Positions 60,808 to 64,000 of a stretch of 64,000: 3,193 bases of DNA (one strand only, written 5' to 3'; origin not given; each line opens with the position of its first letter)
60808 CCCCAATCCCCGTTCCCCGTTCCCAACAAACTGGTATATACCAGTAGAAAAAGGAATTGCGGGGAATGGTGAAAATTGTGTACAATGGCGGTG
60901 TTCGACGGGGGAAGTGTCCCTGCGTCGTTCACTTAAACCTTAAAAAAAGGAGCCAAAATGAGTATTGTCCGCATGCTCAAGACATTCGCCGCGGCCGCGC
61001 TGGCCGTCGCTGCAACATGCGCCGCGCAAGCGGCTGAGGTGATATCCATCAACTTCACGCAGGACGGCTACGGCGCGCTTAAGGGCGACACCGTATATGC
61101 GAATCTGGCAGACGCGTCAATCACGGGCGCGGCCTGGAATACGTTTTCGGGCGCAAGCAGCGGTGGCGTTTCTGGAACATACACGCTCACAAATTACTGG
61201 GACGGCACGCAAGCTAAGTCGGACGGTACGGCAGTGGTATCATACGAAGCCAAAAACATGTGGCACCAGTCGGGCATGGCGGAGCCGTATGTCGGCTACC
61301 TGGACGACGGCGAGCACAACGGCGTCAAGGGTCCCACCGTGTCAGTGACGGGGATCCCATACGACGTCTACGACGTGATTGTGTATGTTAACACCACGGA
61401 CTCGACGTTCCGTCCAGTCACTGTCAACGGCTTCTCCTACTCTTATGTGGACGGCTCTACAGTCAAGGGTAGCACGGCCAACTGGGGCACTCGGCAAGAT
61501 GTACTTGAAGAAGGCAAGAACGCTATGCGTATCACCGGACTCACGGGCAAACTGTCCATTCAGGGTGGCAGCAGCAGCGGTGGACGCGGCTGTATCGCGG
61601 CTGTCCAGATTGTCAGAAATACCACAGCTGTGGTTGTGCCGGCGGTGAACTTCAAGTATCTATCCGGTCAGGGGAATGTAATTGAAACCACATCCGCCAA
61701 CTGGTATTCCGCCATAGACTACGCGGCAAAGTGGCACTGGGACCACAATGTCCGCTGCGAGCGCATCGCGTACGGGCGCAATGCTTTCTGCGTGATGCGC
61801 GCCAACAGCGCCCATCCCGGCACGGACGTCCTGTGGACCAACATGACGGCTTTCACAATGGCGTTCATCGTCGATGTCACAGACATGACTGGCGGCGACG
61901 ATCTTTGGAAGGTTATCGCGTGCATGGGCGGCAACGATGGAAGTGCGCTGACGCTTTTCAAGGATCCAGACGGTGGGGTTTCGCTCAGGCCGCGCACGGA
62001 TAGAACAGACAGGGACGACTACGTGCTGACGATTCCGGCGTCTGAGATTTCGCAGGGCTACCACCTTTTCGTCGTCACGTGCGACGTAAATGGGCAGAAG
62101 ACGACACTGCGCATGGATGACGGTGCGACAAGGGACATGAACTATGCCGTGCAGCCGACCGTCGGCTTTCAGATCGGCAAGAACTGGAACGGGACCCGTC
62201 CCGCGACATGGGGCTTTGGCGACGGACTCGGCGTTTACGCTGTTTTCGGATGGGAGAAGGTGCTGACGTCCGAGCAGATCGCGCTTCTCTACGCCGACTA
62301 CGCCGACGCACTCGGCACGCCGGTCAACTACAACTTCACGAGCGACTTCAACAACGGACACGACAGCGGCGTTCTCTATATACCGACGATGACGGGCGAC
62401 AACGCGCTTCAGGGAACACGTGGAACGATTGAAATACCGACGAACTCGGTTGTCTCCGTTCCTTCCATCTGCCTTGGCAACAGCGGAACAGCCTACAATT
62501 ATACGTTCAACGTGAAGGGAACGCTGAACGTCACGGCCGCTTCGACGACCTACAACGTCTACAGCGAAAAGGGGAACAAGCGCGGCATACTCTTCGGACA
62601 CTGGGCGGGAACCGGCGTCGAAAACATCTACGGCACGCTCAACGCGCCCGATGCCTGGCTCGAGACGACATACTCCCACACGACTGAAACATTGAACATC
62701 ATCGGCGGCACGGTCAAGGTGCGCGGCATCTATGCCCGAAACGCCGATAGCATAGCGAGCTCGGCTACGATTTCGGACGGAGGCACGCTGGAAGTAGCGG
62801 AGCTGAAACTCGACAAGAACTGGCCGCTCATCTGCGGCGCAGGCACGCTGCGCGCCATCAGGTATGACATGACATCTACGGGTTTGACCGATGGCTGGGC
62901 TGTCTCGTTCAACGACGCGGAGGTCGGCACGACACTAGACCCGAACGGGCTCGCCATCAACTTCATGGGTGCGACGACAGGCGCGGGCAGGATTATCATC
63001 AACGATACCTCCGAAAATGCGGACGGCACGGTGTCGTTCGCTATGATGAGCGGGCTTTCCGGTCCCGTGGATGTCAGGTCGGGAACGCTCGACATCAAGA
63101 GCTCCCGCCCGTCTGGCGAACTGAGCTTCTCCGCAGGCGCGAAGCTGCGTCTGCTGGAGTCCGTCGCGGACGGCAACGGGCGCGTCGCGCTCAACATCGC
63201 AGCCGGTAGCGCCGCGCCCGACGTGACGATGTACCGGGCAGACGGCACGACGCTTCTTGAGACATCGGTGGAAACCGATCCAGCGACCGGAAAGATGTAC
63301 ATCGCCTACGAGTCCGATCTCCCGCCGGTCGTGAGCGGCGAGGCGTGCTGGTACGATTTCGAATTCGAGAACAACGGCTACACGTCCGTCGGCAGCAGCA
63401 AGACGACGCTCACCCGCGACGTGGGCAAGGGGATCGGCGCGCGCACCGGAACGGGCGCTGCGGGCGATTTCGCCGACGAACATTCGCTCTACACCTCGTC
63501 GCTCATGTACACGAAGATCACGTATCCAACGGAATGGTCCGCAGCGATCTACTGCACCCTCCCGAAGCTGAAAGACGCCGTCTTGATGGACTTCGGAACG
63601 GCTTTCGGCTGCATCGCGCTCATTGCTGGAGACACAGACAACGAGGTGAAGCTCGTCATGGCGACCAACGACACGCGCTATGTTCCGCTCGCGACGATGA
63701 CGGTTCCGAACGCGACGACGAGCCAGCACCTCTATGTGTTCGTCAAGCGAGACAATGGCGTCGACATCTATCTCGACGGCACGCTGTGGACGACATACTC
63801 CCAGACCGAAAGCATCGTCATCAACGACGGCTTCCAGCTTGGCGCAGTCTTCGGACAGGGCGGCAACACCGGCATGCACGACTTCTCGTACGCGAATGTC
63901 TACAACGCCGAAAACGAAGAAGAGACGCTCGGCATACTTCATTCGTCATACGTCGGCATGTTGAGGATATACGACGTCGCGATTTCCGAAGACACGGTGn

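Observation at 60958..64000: Unlisted giant ORF running off the window: a second PATR/LamG-type exoprotein paralogous to the 6-kb gene at 31666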

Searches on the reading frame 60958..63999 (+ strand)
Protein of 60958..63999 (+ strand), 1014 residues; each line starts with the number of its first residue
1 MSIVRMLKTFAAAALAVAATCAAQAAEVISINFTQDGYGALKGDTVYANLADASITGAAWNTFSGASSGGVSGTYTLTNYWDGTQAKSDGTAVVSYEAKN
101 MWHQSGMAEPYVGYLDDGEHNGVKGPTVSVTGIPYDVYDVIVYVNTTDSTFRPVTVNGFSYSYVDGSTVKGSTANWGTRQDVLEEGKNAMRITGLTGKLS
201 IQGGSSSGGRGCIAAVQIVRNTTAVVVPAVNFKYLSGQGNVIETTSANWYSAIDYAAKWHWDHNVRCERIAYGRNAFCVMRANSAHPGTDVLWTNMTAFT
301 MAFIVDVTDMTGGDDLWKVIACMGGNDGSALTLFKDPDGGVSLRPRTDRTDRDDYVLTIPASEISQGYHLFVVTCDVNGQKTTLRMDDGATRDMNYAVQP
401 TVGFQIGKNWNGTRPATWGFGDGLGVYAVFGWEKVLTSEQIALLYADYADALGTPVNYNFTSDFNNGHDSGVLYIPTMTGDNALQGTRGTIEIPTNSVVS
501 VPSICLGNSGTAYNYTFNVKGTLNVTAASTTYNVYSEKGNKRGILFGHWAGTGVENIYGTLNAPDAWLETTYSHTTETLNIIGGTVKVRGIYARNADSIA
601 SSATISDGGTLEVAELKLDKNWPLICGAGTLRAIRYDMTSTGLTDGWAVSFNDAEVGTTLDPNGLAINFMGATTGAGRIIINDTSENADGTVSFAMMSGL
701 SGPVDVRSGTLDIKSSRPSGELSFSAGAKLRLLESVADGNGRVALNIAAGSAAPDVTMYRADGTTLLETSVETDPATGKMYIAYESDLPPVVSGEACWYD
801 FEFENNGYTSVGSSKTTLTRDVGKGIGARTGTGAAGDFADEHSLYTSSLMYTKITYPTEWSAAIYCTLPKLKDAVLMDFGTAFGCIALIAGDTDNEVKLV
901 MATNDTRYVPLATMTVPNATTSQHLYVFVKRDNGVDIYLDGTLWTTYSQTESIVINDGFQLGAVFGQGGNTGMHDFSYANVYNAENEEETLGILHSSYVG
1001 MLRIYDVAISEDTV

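Call 6: search_protein_families(library=pfam, proteins=[window:60958-63999:+], max_evalue=0.1)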
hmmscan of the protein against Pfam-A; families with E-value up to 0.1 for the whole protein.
window:60958-63999:+ (1014 aa): 0 families

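Call 8: search_protein_families(library=ncbifam, proteins=[window:60958-63999:+], max_evalue=0.1)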
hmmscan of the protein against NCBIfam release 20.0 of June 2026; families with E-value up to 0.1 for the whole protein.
window:60958-63999:+ (1014 aa): 0 families

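Call 10: find_homologous_proteins(query=window:60958-63999:+)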
Query window:60958-63999:+ (1014 aa): 9 proteins with E <= 0.001 among 8000 candidates.
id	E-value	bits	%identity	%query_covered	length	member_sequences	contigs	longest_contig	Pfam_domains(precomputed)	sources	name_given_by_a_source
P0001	0.0e+0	2297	100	100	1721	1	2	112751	PF12951.14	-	-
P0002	0.0e+0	1978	87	100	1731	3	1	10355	PF12951.14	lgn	-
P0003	0.0e+0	1398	66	100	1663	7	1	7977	-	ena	-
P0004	0.0e+0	1061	57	90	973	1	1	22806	-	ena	-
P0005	6.6e-185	635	41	100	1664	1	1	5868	-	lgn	-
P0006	1.2e-181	624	41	100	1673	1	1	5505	-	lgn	-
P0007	1.8e-131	458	35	64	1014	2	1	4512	-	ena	-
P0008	3.2e-72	262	34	48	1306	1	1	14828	-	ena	-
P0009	1.1e-46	177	34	51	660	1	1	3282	-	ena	-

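Call 12: find_encoding_contigs(protein=P0001, flank=10000, max_places=4)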
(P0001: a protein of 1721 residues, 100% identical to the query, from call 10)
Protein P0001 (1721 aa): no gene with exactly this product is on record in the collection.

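Call 13: search_protein_families(library=pfam, proteins=[P0001], max_evalue=0.01)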
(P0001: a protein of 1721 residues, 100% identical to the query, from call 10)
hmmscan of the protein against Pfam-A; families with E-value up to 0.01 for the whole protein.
P0001 (1721 aa): 1 family
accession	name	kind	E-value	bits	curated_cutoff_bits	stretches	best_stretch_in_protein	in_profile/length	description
PF12951.13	PATR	-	1.9e-06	28.3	27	1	1587-1617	1-29/30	Passenger-associated-transport-repeat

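Call 15: find_related_loci(query=A1, collection=genome_contigs, flank=10000)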
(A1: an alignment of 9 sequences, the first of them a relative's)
Query A1 (1721 aa) in genome_contigs; peptide patterns used: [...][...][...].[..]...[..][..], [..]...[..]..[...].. (x = any residue, [..] = any of these).
28 stretches matched a pattern; 1 encode a relative of the query (tblastn E <= 1e-3); 1 distinct loci.
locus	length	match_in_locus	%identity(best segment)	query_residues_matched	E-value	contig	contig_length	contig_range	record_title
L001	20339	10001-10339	37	127-225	6e-5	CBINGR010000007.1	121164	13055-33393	MAG TPA_asm: uncultured Akkermansia sp. isolate SRR16817036_binner123_Refined_37 genome assembly, contig: ERZ27393611.34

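Call 17: find_encoding_contigs(protein=P0002, flank=10000, max_places=3)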
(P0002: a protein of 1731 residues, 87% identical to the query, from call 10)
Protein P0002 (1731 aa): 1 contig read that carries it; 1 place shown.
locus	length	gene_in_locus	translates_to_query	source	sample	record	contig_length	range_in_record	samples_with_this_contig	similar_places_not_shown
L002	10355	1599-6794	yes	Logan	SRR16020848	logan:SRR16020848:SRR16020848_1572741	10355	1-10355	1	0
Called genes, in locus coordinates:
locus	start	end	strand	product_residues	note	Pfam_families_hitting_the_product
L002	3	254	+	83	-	?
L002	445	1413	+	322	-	PF00248:Aldo_ket_red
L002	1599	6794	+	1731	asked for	PF12951:PATR (weak)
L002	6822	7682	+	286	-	PF04450:BSP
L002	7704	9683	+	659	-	PF14508:GH97_N, PF10566:Glyco_hydro_97, PF14509:GH97_C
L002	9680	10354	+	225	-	?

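Call 18: find_encoding_contigs(protein=P0004, flank=10000, max_places=3)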
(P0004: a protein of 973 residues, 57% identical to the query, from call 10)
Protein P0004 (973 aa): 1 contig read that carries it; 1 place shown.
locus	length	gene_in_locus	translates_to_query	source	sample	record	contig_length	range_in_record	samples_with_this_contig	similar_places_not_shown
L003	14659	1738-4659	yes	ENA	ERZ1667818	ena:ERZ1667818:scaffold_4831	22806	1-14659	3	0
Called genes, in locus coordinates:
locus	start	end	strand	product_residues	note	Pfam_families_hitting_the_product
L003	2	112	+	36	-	?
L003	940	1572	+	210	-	-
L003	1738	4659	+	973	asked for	-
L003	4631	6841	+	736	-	-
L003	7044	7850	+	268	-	PF14508:GH97_N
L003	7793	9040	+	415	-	PF10566:Glyco_hydro_97, PF14509:GH97_C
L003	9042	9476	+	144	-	PF22666:Glyco_hydro_2_N2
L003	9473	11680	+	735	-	PF00703:Glyco_hydro_2, PF18368:Ig_GlcNase, PF17753:Ig_mannosidase (weak)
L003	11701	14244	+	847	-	PF01055:Glyco_hydro_31_2nd, PF21365:Glyco_hydro_31_3rd, PF17137:DUF5110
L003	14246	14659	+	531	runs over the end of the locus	PF22848:ASD1_dom, PF06964:Alpha-L-AF_C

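Call 19: find_encoding_contigs(protein=P0008, flank=10000, max_places=3)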
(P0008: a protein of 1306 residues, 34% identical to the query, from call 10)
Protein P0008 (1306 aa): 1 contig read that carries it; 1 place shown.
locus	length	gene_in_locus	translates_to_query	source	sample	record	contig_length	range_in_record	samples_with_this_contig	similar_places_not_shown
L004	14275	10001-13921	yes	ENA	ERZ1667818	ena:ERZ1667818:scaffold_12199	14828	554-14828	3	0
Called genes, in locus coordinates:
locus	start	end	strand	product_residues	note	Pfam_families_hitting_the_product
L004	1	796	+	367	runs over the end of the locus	PF18884:TSP3_bac (weak)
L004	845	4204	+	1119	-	PF00263:Secretin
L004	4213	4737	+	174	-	PF01121:CoaE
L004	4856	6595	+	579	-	PF07497:Rho_RNA_bind, PF00006:ATP-synt_ab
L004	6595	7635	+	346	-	PF17760:UvrA_inter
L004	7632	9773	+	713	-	PF17755:UvrA_DNA-bind, PF02463:SMC_N (faint), PF13304:AAA_21 (faint), PF00005:ABC_tran (faint)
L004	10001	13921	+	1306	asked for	-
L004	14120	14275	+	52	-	?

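Call 23: search_solved_structures(query=A1, max_evalue=1)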
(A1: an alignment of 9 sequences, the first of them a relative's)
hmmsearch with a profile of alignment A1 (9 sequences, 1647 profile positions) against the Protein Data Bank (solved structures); distinct sequences matched with E-value up to 1: 3.
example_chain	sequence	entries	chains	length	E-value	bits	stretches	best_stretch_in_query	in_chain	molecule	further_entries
7sak_B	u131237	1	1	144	0.006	17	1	211-257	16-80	LaM4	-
7sai_C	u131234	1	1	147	0.11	12.8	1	211-284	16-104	LAG30 Nanobody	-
7sah_B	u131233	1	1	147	0.24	11.7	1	211-286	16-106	LaG16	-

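Call 45: search_protein_families(library=ncbifam, proteins=[P0001], max_evalue=0.1)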
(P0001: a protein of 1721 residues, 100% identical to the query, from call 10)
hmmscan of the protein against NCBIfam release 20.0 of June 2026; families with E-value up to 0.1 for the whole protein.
P0001 (1721 aa): 1 family
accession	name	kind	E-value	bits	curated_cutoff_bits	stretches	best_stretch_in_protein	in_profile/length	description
TIGR02601.1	autotrns_rpt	repeat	2.8e-05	23.8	19.85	1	1586-1618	1-31/32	beta strand repeat protein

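Call 53: search_protein_families(library=pfam, proteins=[L001:7634-12520:+], max_evalue=0.01)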
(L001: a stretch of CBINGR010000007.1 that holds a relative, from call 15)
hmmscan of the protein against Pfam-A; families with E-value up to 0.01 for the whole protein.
L001:7634-12520:+ (1629 aa): 3 families
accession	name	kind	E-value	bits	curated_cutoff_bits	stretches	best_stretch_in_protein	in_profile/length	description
PF00041.27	fn3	-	3.4e-19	69.3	25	3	999-1077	2-79/84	Fibronectin type III domain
PF01108.23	Tissue_fac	-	9.3e-08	32.3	27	0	987-1049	12-79/107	Tissue factor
PF24489.1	Ig_J_second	-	0.00011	22.6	27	0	1042-1073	49-84/105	Tip attachment protein J second Ig-like domain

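Call 67: search_protein_families(library=pfam, proteins=[L002:6822-7679:+, L002:7704-9680:+, L003:4631-6838:+], max_evalue=0.001)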
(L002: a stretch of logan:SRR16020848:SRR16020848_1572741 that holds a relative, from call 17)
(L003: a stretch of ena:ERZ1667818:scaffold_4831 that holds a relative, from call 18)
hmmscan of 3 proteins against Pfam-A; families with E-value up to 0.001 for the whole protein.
L002:6822-7679:+ (286 aa): 1 family
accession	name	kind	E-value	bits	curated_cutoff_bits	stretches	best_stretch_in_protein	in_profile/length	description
PF04450.18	BSP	-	6.7e-21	75.5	23.8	1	79-232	59-203/207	Peptidase of plants and bacteria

L002:7704-9680:+ (659 aa): 3 families
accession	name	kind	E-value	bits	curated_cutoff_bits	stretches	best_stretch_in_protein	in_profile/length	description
PF10566.15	Glyco_hydro_97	-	2.4e-94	316.3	32.5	1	296-558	1-275/275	Glycoside hydrolase 97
PF14508.12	GH97_N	-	2.3e-29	103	25.3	1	24-289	1-227/229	Glycosyl-hydrolase 97 N-terminal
PF14509.12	GH97_C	-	6.2e-26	90.9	25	1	560-654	1-95/97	Glycosyl-hydrolase 97 C-terminal, oligomerisation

L003:4631-6838:+ (736 aa): 0 families

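Call 71: find_encoding_contigs(protein=P0003, flank=10000, max_places=3)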
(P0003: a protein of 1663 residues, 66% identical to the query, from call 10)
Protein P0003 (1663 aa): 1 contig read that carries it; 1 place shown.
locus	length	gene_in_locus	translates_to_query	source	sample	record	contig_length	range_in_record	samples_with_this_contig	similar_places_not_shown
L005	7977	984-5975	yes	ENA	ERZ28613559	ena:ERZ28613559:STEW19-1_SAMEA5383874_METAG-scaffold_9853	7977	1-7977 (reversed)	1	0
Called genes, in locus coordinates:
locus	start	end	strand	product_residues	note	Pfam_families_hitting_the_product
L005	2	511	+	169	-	?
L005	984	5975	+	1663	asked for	-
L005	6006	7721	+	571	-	PF04616:Glyco_hydro_43, PF00754:F5_F8_type_C, PF22633:F5_F8_type_C_2 (weak)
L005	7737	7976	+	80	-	?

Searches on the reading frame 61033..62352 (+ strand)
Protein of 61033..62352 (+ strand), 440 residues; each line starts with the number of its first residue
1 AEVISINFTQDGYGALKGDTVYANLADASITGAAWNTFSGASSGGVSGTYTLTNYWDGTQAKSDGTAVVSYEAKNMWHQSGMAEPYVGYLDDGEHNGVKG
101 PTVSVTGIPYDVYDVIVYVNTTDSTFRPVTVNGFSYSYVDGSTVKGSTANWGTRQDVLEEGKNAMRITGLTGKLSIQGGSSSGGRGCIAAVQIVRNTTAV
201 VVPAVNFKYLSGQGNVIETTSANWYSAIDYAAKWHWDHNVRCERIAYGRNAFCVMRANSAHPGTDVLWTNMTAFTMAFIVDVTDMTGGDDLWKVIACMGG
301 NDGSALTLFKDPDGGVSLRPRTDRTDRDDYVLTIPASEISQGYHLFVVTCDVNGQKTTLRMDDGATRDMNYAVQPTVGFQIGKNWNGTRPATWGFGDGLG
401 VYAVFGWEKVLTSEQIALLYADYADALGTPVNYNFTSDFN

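Call 47: predict_structure(alignment_id=A3)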
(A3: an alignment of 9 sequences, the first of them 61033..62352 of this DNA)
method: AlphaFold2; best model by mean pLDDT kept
length: 440 residues; sequences in the alignment: 9
mean_pLDDT: 70.6   pTM: 0.57
mean pLDDT of the five models: 70.6, 64.5, 64.0, 63.0, 56.8
residues with pLDDT >= 90: 50; 70-90: 234; 50-70: 77; < 50: 79
segments of 3 or more residues with pLDDT < 50: 200-267, 432-440
pLDDT, mean of each block of 10 residues (from residue 1): 86 70 69 80 85 84 83 84 71 81 88 85 81 80 79 79 85 82 71 76 39 27 30 30 30 32 45 79 69 75 80 89 82 92 87 90 91 75 61 58 70 78 65 34
secondary structure, 60 per line:
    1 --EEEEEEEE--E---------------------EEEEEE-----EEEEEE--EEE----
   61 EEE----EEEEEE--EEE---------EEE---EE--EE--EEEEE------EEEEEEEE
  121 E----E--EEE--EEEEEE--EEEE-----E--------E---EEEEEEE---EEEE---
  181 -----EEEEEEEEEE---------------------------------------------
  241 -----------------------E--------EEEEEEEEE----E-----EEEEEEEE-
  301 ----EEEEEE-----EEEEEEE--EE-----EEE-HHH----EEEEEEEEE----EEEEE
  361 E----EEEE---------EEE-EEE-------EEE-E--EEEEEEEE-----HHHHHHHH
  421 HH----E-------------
elements in order: E3-10 E35-40 E46-51 E54-56 E61-63 E68-73 E76-78 E88-90 E102-106 E113-121 E129-131 E134-139 E142-145 E164-170 E174-177 E186-195 E273-281 E292-299 E305-310 E316-322 E332-334 E343-351 E356-361 E366-369 E379-381 E383-385 E393-395 E400-407 H413-422

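Call 50: fold_search(model_id=the predicted structure, library=pdb)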
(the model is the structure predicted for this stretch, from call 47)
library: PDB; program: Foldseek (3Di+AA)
matches with E <= 10: 1150; with E <= 0.001: 60
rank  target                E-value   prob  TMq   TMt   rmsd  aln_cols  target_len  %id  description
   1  6eks                  6.1e-06  0.99  0.20  0.13  25.6       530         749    7  Vibrio cholerae neuraminidase complexed with oseltamivir carboxylate (released 2017-11-29)
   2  1w0o                  8.7e-06  1.00  0.23  0.15  24.7       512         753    9  Vibrio cholerae sialidase (released 2004-07-08)
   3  6eku                  1.6e-05  0.97  0.18  0.12  25.7       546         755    9  Vibrio cholerae neuraminidase complexed with zanamivir (released 2017-11-29)
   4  9qco_A                2.5e-05  1.00  0.26  0.12   5.5       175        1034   11  NTNH-HA70 complex from Clostridium botulinum Serotype B1 (released 2025-09-10)
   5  6er3_A                2.7e-05  1.00  0.25  0.54   4.7       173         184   15  Ruminococcus gnavus IT-sialidase CBM40 bound to alpha2,3 sialyllactose (released 2018-05-02)
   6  3asi                  2.9e-05  1.00  0.22  0.24  19.9       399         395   10  Alpha-Neurexin-1 ectodomain fragment; LNS5-EGF3-LNS6 (released 2011-04-13)
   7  4yz3_A                3.3e-05  1.00  0.28  0.20   6.5       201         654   11  Crystal Structure of Streptococcus pneumoniae NanC, in complex with Oseltamivir. (released 2016-04-20)
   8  6er3_B                3.9e-05  1.00  0.26  0.56   4.4       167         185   15  Ruminococcus gnavus IT-sialidase CBM40 bound to alpha2,3 sialyllactose (released 2018-05-02)
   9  1sll                  4.1e-05  1.00  0.24  0.17   5.5       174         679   15  SIALIDASE L FROM LEECH MACROBDELLA DECORA (released 1998-12-16)
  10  3rsj_B                5.1e-05  1.00  0.26  0.29   4.6       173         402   12  Structure of HCRF in complex with Ganglioside GD1a (released 2011-08-17)
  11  6er2_A                5.6e-05  1.00  0.26  0.56   4.4       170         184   15  Ruminococcus gnavus IT-sialidase CBM40 (released 2018-05-02)
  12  4yw1_A                6.2e-05  1.00  0.29  0.20   6.3       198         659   13  Crystal Structure of Streptococcus pneumoniae NanC, complex with Neu5Ac and Neu5Ac2en following soaking with 3'SL (released 2015-09-23)
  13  6er2_B                6.2e-05  1.00  0.25  0.54   4.8       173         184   14  Ruminococcus gnavus IT-sialidase CBM40 (released 2018-05-02)
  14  6er4_B                6.9e-05  1.00  0.26  0.55   4.6       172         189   14  Ruminococcus gnavus IT-sialidase CBM40 bound to alpha2,6 sialyllactose (released 2018-05-02)
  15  6er4_A                6.9e-05  1.00  0.25  0.51   5.2       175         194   15  Ruminococcus gnavus IT-sialidase CBM40 bound to alpha2,6 sialyllactose (released 2018-05-02)
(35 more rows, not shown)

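Call 84: search_protein_families(library=pfam, alignment_id=A3, max_evalue=1)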
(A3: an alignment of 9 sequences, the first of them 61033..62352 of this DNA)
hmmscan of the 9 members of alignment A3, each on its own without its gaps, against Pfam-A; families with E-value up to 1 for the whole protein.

A. member 1, window:61033-62352:+ (440 aa): 0 families

B. families by the number of members that match (of 9 scanned): 2 families
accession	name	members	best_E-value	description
PF18200.7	Big_11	1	0.12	Bacterial Ig-like domain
PF24085.1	DUF7370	1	0.15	Family of unknown function (DUF7370)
